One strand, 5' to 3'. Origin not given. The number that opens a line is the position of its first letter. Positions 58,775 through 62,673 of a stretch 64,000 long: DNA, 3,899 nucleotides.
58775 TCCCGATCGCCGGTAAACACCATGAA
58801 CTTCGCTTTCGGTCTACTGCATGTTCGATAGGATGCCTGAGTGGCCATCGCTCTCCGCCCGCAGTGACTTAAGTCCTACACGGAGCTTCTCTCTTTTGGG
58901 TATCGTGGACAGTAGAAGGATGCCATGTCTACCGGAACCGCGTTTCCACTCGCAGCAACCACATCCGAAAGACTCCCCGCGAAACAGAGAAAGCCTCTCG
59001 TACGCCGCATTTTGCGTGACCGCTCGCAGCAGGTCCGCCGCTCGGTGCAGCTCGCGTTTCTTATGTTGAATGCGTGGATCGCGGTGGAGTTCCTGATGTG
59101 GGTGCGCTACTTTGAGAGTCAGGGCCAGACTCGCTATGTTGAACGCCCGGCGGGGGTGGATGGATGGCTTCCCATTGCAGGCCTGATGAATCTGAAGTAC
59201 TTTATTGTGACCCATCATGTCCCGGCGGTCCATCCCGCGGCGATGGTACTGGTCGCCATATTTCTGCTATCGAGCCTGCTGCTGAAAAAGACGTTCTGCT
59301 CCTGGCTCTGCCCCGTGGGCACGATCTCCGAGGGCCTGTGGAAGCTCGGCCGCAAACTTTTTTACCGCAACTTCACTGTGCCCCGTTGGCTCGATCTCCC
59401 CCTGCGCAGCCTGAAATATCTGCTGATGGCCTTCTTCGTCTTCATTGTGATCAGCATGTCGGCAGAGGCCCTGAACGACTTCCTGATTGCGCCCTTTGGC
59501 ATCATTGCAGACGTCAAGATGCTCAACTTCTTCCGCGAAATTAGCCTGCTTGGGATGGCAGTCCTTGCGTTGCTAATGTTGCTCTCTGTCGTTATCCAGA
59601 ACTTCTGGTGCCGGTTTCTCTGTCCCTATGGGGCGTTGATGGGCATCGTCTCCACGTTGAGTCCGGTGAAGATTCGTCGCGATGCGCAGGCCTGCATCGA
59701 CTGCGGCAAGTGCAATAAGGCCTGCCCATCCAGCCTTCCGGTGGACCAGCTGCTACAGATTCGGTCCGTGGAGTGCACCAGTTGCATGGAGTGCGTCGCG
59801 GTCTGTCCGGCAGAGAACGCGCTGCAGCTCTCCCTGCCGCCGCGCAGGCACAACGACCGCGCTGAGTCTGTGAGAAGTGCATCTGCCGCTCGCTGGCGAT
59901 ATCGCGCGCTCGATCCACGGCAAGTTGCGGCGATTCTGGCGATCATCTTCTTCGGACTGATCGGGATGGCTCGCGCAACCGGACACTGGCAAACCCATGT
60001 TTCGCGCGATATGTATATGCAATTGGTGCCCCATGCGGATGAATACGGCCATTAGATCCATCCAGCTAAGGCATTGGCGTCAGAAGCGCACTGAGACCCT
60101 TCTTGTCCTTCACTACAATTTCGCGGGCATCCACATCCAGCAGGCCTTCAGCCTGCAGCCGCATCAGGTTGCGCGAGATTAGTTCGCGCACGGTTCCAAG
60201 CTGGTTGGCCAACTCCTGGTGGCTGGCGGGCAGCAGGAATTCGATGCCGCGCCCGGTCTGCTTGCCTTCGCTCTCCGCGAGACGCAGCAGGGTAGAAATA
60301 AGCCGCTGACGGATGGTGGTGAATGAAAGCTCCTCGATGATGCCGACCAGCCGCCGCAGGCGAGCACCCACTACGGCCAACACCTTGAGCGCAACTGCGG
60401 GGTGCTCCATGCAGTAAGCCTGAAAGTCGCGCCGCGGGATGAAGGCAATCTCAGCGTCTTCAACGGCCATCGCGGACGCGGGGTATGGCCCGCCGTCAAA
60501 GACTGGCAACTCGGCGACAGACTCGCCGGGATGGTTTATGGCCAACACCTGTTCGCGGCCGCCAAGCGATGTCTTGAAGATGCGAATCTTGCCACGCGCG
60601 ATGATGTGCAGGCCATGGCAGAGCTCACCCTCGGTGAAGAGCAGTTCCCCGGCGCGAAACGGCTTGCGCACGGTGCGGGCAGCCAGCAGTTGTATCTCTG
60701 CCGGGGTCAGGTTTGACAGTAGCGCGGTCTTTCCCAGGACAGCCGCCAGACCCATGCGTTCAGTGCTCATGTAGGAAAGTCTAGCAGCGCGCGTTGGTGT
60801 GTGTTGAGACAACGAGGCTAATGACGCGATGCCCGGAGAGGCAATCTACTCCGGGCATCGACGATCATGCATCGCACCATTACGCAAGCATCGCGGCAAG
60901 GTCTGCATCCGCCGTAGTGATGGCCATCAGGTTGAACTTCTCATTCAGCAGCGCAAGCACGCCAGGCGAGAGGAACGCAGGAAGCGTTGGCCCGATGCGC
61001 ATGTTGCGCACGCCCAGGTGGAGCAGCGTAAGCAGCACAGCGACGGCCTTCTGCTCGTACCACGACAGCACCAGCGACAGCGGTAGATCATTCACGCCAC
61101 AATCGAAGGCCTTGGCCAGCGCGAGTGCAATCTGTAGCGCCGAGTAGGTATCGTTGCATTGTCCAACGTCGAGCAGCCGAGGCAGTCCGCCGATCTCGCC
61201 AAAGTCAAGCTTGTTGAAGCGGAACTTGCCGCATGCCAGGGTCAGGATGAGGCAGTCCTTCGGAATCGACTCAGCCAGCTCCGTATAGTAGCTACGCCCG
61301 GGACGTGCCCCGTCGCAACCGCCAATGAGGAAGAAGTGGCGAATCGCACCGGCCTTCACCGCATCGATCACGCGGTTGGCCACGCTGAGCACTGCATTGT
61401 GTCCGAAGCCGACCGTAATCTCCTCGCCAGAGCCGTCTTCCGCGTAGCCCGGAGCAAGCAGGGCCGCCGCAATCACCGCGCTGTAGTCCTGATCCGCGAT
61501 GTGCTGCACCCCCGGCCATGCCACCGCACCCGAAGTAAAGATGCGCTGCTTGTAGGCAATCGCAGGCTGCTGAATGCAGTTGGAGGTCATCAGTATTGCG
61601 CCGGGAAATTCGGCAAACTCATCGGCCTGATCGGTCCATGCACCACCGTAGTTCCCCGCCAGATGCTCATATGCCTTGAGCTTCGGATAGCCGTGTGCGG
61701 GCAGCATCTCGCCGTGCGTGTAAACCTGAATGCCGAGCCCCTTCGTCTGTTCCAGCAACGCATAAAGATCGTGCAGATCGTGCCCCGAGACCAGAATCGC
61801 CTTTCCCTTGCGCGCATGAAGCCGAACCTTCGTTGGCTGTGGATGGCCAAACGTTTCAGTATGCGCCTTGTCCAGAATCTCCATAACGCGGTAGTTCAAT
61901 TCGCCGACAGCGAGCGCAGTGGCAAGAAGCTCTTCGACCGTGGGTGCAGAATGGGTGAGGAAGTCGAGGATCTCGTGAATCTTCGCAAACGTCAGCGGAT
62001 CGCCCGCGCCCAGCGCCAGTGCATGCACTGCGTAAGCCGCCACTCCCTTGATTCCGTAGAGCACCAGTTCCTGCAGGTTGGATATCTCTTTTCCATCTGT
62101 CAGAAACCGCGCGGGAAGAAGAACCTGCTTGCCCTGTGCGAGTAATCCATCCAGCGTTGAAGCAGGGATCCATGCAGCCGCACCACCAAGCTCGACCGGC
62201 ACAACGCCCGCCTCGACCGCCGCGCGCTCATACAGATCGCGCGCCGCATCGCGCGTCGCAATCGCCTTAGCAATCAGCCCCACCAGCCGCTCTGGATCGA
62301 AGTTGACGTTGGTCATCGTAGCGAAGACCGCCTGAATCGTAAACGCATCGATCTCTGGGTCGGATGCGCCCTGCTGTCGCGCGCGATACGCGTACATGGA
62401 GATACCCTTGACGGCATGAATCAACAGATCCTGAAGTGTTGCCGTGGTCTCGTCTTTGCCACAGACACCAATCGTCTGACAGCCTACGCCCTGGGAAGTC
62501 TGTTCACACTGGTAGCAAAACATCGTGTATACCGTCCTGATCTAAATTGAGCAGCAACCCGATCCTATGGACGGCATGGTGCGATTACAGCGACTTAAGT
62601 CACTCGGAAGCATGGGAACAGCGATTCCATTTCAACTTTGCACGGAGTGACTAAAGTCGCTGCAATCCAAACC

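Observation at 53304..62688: Crp/Fnr NO-defence regulon readable from sequence: four boxes at class II position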

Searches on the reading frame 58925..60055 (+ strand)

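Call 5: search_protein_families(library=pfam, proteins=[window:58925-60055:+])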
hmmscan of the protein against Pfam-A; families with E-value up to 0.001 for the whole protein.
window:58925-60055:+ (376 aa): 12 families
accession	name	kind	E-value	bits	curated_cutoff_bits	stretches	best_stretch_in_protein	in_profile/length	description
PF12801.12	Fer4_5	-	6.6e-18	64.8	22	2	103-146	2-45/48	4Fe-4S binding domain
PF13237.11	Fer4_10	-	8.1e-10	38.9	25.5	1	249-295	1-53/53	4Fe-4S dicluster domain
PF12837.12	Fer4_6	-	2.8e-08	33.8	25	1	250-269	2-21/24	4Fe-4S binding domain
PF00037.32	Fer4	-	3.4e-08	33.4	21.1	0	253-268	4-19/24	4Fe-4S binding domain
PF13187.11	Fer4_9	-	1.1e-07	32.2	27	2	256-296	1-49/52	4Fe-4S dicluster domain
PF14697.11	Fer4_21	-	2.3e-07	31.3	35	1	253-301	4-58/59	4Fe-4S dicluster domain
PF12838.12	Fer4_7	-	2.7e-07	31.4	27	0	278-297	32-51/52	4Fe-4S dicluster domain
PF13484.11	Fer4_16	-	1.1e-05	26.5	30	0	283-303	1-20/66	4Fe-4S double cluster binding domain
PF12798.12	Fer4_3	-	0.00022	22.3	27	0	257-269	1-13/15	4Fe-4S binding domain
PF13746.11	Fer4_18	-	0.00058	20.5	27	0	252-294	56-95/114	4Fe-4S dicluster domain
PF12797.12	Fer4_2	-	0.00061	20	24.5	1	250-269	3-22/22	4Fe-4S binding domain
PF13534.11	Fer4_17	-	0.0009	20.2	22.2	0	250-271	39-60/61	4Fe-4S dicluster domain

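Call 18: search_protein_families(library=ncbifam, proteins=[window:58925-60055:+])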
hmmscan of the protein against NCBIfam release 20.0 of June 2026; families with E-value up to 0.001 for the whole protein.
window:58925-60055:+ (376 aa): 19 families
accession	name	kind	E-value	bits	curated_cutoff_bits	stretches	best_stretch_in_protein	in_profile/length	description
TIGR02163.1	napH_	subfamily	2.8e-26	92.6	213.05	1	94-301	52-252/255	NapH/MauN family ferredoxin-type protein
NF007013.0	PRK09477.1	equivalog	5.8e-24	84.7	234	1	80-303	61-277/286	quinol dehydrogenase ferredoxin subunit NapH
NF046105.1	TransRegNosR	equivalog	8.2e-17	60.7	1000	1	108-291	483-662/680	transcriptional regulator NosR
NF005504.0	PRK07118.1-3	equivalog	1.9e-09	37.3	437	1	253-320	217-284/293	Fe-S cluster domain-containing protein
NF058577.1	FdxA_fam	equivalog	6.3e-08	32.7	65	0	250-269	31-50/52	4Fe-4S ferredoxin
NF045874.1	Vhu_polyferre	exception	1.3e-07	30.7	600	1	222-298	31-103/381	F420-non-reducing hydrogenase associated-polyferredoxin VhuB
NF038196.1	ferrodoxin_EFR1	subfamily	1.3e-06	28.6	75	1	253-297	183-227/242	EFR1 family ferrodoxin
TIGR02700.1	flavo_MJ0208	hypoth_equivalog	1.5e-06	27.7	251.35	1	231-299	126-193/234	dihydromethanopterin reductase (acceptor)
TIGR01944.1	rnfB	subfamily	7.8e-06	25.6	68.7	1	254-303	112-163/190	RnfABCDGE type electron transport complex subunit B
NF005415.0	PRK06991.1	equivalog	1.9e-05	24.5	281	1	253-333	83-166/284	electron transport complex subunit RsxB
TIGR02745.1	ccoG_rdxA_fixG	equivalog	2.1e-05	23.7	316.7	0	253-366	229-337/435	cytochrome c oxidase accessory protein CcoG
NF007382.0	PRK09898.1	equivalog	5.5e-05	22.8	213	1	229-297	131-196/208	ferredoxin-like protein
NF006183.0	PRK08318.1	equivalog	0.0001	21.2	335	1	251-306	338-401/422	NAD-dependent dihydropyrimidine dehydrogenase subunit PreA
NF005506.0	PRK07118.1-5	equivalog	0.00012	21.6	388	1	255-297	216-260/279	Fe-S cluster domain-containing protein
TIGR02494.1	PFLE_PFLC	subfamily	0.00016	21.1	174.35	1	253-302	46-99/293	glycyl-radical enzyme activating protein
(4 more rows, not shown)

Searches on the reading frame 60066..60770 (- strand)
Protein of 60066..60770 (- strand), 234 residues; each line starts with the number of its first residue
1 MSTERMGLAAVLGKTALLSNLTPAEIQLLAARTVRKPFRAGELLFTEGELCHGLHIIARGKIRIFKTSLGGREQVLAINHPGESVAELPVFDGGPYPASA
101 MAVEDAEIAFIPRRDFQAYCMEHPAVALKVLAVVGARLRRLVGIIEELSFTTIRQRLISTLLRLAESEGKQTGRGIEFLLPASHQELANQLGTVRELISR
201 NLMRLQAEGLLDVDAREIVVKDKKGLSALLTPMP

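Call 5: search_protein_families(library=pfam, proteins=[window:60066-60770:-])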
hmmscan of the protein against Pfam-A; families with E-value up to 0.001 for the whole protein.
window:60066-60770:- (234 aa): 3 families
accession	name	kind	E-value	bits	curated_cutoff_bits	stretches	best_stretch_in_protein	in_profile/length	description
PF00027.35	cNMP_binding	-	1.5e-22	79.8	27.5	1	36-123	2-89/89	Cyclic nucleotide-binding domain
PF13545.12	HTH_Crp_2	-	1.9e-16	60.2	27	1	155-228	1-69/70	Crp-like helix-turn-helix domain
PF00325.26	Crp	-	3.5e-06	27.1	21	1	180-211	1-32/32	Bacterial regulatory proteins, crp family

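Call 16: search_solved_structures(query=window:60066-60770:-, max_evalue=0.001, show_alignments=3)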
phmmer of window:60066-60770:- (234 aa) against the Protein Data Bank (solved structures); distinct sequences matched with E-value up to 0.001: 73 (the best 60 are shown).
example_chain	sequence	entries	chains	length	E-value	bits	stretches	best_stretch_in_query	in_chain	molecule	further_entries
4ev0_A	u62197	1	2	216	2.4e-28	102.4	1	16-222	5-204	Transcription regulator, Crp family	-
3r6s_A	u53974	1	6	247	3.4e-26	95.3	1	6-226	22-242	transcription regulator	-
4byy_A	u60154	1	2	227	4.1e-26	95.1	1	7-226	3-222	TRANSCRIPTIONAL REGULATOR, CRP/FNR FAMILY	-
4cyd_A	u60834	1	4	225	6e-26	94.5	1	8-226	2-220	PROBABLE TRANSCRIPTION REGULATOR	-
3d0s_A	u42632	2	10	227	1.8e-25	93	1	10-226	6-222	TRANSCRIPTIONAL REGULATORY PROTEIN | PROBABLE TRANSCRIPTIONAL REGULATORY PROTEIN (PROBABLY CRP/ FNR-FAMILY)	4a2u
3i54_A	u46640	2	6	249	1.9e-25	92.9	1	10-226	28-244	Transcriptional regulator, Crp/Fnr family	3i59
3mzh_A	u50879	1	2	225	1.9e-25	92.9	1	11-226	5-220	PROBABLE TRANSCRIPTIONAL REGULATORY PROTEIN (PROBABLY CRP/FNR-FAMILY)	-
3h3u_A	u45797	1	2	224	2.1e-25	92.8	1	11-226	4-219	PROBABLE TRANSCRIPTIONAL REGULATORY PROTEIN (PROBABLY CRP/FNR-FAMILY)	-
7ets_A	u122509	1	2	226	1.3e-24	90.2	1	24-221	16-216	Crp/Fnr family transcriptional regulator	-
3h3z_A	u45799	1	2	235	9.2e-22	80.9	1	11-210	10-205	Cyclic nucleotide-binding protein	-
3fx3_A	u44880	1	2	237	9.2e-22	80.9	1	11-210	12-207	Cyclic nucleotide-binding protein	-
3dkw_A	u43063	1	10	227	2.8e-19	72.8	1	16-226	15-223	DNR protein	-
2pqq_A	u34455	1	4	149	4.1e-16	62.4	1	21-150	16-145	Putative transcriptional regulator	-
4bh9_A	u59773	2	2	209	3.1e-14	56.3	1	42-220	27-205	cAMP-activated global transcriptional regulator CRP | CAMP RECEPTOR PROTEIN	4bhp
1hw5_A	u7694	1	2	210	8.2e-14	54.9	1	42-220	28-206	CATABOLITE GENE ACTIVATOR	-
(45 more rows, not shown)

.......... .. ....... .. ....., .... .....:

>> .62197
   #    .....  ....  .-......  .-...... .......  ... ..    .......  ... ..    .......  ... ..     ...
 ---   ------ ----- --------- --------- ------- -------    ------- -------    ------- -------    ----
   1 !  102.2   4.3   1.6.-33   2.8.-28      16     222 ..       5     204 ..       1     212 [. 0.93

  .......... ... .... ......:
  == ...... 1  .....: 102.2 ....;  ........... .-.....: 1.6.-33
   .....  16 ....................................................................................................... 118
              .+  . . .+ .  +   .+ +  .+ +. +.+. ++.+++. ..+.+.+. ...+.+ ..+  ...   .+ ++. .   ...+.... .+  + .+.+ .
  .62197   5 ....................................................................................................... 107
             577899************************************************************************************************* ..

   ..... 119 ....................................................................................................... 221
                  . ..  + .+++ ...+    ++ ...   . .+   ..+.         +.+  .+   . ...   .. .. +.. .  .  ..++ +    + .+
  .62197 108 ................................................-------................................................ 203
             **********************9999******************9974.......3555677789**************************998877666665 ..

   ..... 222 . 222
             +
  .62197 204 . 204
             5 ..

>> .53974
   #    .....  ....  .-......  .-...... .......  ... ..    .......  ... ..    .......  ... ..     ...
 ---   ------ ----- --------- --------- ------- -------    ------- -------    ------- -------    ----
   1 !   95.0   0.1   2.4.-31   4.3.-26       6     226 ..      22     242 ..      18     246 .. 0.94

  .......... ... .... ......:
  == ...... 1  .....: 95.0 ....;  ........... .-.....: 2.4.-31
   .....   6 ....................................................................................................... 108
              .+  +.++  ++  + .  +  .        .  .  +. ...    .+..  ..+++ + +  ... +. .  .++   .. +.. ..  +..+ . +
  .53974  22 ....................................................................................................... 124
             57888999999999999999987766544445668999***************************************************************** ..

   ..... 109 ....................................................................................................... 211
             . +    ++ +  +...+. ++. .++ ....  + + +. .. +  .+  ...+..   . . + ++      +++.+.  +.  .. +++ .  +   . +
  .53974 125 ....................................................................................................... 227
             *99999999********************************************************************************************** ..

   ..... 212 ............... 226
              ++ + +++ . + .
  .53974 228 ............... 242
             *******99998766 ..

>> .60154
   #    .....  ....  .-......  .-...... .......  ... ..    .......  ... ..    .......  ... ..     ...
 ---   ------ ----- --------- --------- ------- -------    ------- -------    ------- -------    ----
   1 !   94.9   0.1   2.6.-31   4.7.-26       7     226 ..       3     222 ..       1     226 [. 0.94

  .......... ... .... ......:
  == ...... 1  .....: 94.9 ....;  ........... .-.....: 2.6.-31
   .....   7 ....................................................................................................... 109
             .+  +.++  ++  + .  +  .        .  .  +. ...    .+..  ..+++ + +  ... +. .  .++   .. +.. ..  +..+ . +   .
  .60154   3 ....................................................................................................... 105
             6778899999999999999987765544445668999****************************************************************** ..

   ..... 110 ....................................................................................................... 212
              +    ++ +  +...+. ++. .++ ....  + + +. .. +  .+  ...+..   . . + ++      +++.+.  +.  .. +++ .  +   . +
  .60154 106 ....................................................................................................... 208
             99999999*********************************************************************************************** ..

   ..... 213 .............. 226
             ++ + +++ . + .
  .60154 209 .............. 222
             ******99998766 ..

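Call 18: search_protein_families(library=ncbifam, proteins=[window:60066-60770:-])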
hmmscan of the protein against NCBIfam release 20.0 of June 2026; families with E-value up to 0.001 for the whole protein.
window:60066-60770:- (234 aa): 13 families
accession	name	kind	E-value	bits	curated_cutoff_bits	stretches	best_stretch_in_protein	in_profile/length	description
NF006901.0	PRK09392.1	equivalog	4.7e-21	75.2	211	1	14-233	11-224/236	transcriptional activator FtrB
NF050806.1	TransRegFixKCaul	equivalog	2.5e-18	66.1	300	1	29-229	19-213/215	transcriptional regulator FixK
NF008732.0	PRK11753.1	equivalog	5.8e-18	65.1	266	1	23-222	13-212/214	cAMP-activated global transcriptional regulator CRP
NF053664.1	TransRegPtrACyano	equivalog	6.3e-15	55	300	1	53-222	29-192/196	Crp/Fnr family transcriptional regulator PtrA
NF008365.0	PRK11161.1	subfamily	1.6e-14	53.8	228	1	34-229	48-242/250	fumarate/nitrate reduction transcriptional regulator Fnr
TIGR03697.1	NtcA_cyano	equivalog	1.4e-10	41.3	244.95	1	99-226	61-188/193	global nitrogen regulator NtcA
NF050815.1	TransActFtrBCaul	equivalog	2.4e-10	40.1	300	1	17-232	16-225/251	transcriptional activator FtrB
NF045989.1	TransRegFnrLRhodb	equivalog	5.8e-10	38.8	300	1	14-226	17-231/245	transcriptional regulator FnrL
NF052518.1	TransRegLdrP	equivalog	6.1e-10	39.4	300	1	36-226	2-184/195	transcriptional regulator LdrP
NF010499.0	PRK13918.1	equivalog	4.7e-09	36.1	274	1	38-229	17-200/205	CRP/FNR family transcriptional regulator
NF041163.2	encap_f2b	equivalog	5.6e-07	29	400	1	11-130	72-193/450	family 2B encapsulin nanocompartment shell protein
TIGR03896.1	cyc_nuc_ocin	subfamily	8.4e-06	25.4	161.05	1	17-130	145-258/317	bacteriocin-type transport-associated protein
NF058543.1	ActPatMycb56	equivalog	2.4e-05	23.4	460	1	20-143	6-127/317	acetyltransferase Pat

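Call 57: search_dna_similar(query=window:60066-60770:-, collection=plasmids, mode=protein, max_rows=25, max_evalue=1e-10)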
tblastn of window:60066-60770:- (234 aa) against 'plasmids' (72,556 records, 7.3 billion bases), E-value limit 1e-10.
Records with a match: 643; places in all: 659; records where one place covers at least 80% of the query: 636.
Best place of each record, by identity: <60% 643.
By first word of the organism name: Enterococcus 227; Phaeobacter 54; Sinorhizobium 49; Leuconostoc 33; Rhizobium 29; Listeria 25; Bacillus 22; Thermus 19; Ligilactobacillus 19; Ralstonia 14; and 62 more.
By predicted mobility (MOB-suite, as given by PLSDB): non-mobilizable 267; conjugative 238; mobilizable 138.
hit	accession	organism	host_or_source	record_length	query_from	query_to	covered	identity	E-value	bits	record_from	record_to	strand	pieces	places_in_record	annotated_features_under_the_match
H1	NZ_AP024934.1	Thermus thermophilus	-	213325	7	230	96%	37.0%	1e-23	105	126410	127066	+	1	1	Crp/Fnr family transcriptional regulator | GAF domain-containing protein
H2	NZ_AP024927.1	Thermus thermophilus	-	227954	7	230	96%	37.0%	1e-23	105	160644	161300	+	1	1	Crp/Fnr family transcriptional regulator | GAF domain-containing protein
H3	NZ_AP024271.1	Thermus thermophilus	-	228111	7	230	96%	37.0%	1e-23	105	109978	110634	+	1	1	Crp/Fnr family transcriptional regulator | bacterial transcriptional activator domain-containing protein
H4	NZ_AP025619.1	Thermus thermophilus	-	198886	7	230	96%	37.0%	2e-23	105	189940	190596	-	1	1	Crp/Fnr family transcriptional regulator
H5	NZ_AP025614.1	Thermus thermophilus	-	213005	7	230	96%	37.0%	2e-23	105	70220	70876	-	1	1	Crp/Fnr family transcriptional regulator | GAF domain-containing protein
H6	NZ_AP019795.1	Thermus thermophilus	-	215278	7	230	96%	37.0%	2e-23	105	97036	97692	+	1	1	Crp/Fnr family transcriptional regulator | GAF domain-containing protein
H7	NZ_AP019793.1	Thermus thermophilus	-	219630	7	230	96%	37.0%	2e-23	105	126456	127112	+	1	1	Crp/Fnr family transcriptional regulator | GAF domain-containing protein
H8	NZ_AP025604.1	Thermus thermophilus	-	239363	7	230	96%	37.0%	2e-23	105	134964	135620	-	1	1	Crp/Fnr family transcriptional regulator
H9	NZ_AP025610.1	Thermus thermophilus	-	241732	7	230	96%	37.0%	2e-23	105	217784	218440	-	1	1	Crp/Fnr family transcriptional regulator | GAF domain-containing protein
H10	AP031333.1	Thermus thermophilus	-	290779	7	230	96%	37.0%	2e-23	105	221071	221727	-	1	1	Crp/Fnr family transcriptional regulator | hypothetical protein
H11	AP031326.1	Thermus thermophilus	-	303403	7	230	96%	37.0%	2e-23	105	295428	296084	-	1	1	Crp/Fnr family transcriptional regulator | hypothetical protein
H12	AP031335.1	Thermus thermophilus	-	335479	7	230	96%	37.0%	2e-23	105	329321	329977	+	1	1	Crp/Fnr family transcriptional regulator | hypothetical protein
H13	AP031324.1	Thermus thermophilus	-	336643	7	230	96%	37.0%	2e-23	105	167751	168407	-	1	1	Crp/Fnr family transcriptional regulator | hypothetical protein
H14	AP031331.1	Thermus thermophilus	-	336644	7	230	96%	37.0%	2e-23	105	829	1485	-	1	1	Crp/Fnr family transcriptional regulator | hypothetical protein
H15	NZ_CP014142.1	Thermus parvatiensis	-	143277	7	230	96%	37.0%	8e-23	103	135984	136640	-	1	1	Crp/Fnr family transcriptional regulator | BTAD domain-containing putative transcriptional regulator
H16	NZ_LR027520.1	Thermus thermophilus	-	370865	7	230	96%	37.0%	1e-22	102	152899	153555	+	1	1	Crp/Fnr family transcriptional regulator | bacterial transcriptional activator domain-containing protein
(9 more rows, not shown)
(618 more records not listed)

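Call 58: get_annotated_region(hit=H16, flank=7000)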
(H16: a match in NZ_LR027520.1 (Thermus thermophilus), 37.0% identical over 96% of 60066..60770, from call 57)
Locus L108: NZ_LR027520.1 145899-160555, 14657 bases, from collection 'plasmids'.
description: Thermus thermophilus isolate TTHNAR1 plasmid 4, complete sequence
organism: Thermus thermophilus (NCBI taxid 274)
taxonomy: Bacteria; Deinococcota; Deinococci; Thermales; Thermaceae; Thermus; Thermus thermophilus
host: -; source: -; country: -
typing (MOB-suite, as given by PLSDB): non-mobilizable; replicon rep_cluster_1121
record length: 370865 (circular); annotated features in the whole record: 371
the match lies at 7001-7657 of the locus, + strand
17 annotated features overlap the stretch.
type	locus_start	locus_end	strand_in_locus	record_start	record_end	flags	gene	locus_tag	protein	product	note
CDS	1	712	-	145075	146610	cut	narH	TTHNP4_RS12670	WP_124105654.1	nitrate reductase subunit beta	GO:0009061 - anaerobic respiration [Evidence IEA]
CDS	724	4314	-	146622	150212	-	-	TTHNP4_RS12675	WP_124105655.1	nitrate reductase subunit alpha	GO:0009061 - anaerobic respiration [Evidence IEA]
CDS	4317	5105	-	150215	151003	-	-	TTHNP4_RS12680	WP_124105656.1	c-type cytochrome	-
CDS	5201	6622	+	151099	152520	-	-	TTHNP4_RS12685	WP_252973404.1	GAF domain-containing protein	-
CDS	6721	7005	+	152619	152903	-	-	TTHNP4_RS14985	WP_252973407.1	bacterial transcriptional activator domain-containing protein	-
CDS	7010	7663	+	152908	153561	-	-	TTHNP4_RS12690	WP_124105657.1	Crp/Fnr family transcriptional regulator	GO:0006355 - regulation of DNA-templated transcription [Evidence IEA]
CDS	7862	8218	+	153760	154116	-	-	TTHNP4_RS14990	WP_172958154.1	nucleoside recognition domain-containing protein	-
CDS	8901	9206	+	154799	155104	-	-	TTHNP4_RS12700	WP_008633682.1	hypothetical protein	-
CDS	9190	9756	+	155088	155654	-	-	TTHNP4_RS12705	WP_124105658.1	hemerythrin domain-containing protein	-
CDS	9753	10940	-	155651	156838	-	-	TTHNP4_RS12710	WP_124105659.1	NAD(P)/FAD-dependent oxidoreductase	-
CDS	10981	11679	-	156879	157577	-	-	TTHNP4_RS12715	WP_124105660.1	succinate dehydrogenase iron-sulfur subunit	-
CDS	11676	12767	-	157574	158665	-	-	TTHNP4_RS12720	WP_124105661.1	sulfurtransferase TusA family protein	-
CDS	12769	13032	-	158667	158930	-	-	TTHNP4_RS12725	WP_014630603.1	ferredoxin family protein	-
CDS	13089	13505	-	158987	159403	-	-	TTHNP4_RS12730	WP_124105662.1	TA system VapC family ribonuclease toxin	-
CDS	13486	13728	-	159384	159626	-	-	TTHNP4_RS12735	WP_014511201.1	hypothetical protein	-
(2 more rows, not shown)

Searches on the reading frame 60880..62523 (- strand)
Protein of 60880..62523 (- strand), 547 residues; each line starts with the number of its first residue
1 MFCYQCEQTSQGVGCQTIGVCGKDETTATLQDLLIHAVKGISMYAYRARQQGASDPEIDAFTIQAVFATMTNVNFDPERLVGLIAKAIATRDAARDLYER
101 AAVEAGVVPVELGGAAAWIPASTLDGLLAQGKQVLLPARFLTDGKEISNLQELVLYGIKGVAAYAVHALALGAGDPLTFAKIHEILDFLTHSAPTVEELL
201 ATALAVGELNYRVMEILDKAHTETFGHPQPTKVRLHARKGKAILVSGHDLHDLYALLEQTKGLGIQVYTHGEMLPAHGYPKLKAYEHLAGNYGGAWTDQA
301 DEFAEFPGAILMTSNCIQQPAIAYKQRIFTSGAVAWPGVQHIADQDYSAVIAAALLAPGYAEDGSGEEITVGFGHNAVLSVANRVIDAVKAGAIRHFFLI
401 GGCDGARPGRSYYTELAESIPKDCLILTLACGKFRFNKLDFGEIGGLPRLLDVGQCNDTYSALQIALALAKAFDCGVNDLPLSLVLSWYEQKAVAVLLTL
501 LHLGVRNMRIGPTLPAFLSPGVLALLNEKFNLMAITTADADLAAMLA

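Call 5: search_protein_families(library=pfam, proteins=[window:60880-62523:-])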
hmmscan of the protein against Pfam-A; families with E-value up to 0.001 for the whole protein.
window:60880-62523:- (547 aa): 1 family
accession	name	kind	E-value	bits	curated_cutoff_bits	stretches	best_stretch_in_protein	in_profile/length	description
PF03063.25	Prismane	-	3.1e-161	538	27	1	1-542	1-512/513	Prismane/CO dehydrogenase family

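Call 18: search_protein_families(library=ncbifam, proteins=[window:60880-62523:-])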
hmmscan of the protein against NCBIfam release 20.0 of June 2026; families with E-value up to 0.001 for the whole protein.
window:60880-62523:- (547 aa): 3 families
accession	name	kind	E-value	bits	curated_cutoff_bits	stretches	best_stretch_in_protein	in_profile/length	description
NF003658.0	PRK05290.1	equivalog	8e-235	780.6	367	1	1-546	1-544/546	hydroxylamine reductase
TIGR01703.1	hybrid_clust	equivalog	2.9e-222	738.8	360.8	1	1-546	1-522/522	hydroxylamine reductase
TIGR01702.1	CO_DH_cata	equivalog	3.3e-07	28.9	478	1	371-529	404-586/621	anaerobic carbon-monoxide dehydrogenase catalytic subunit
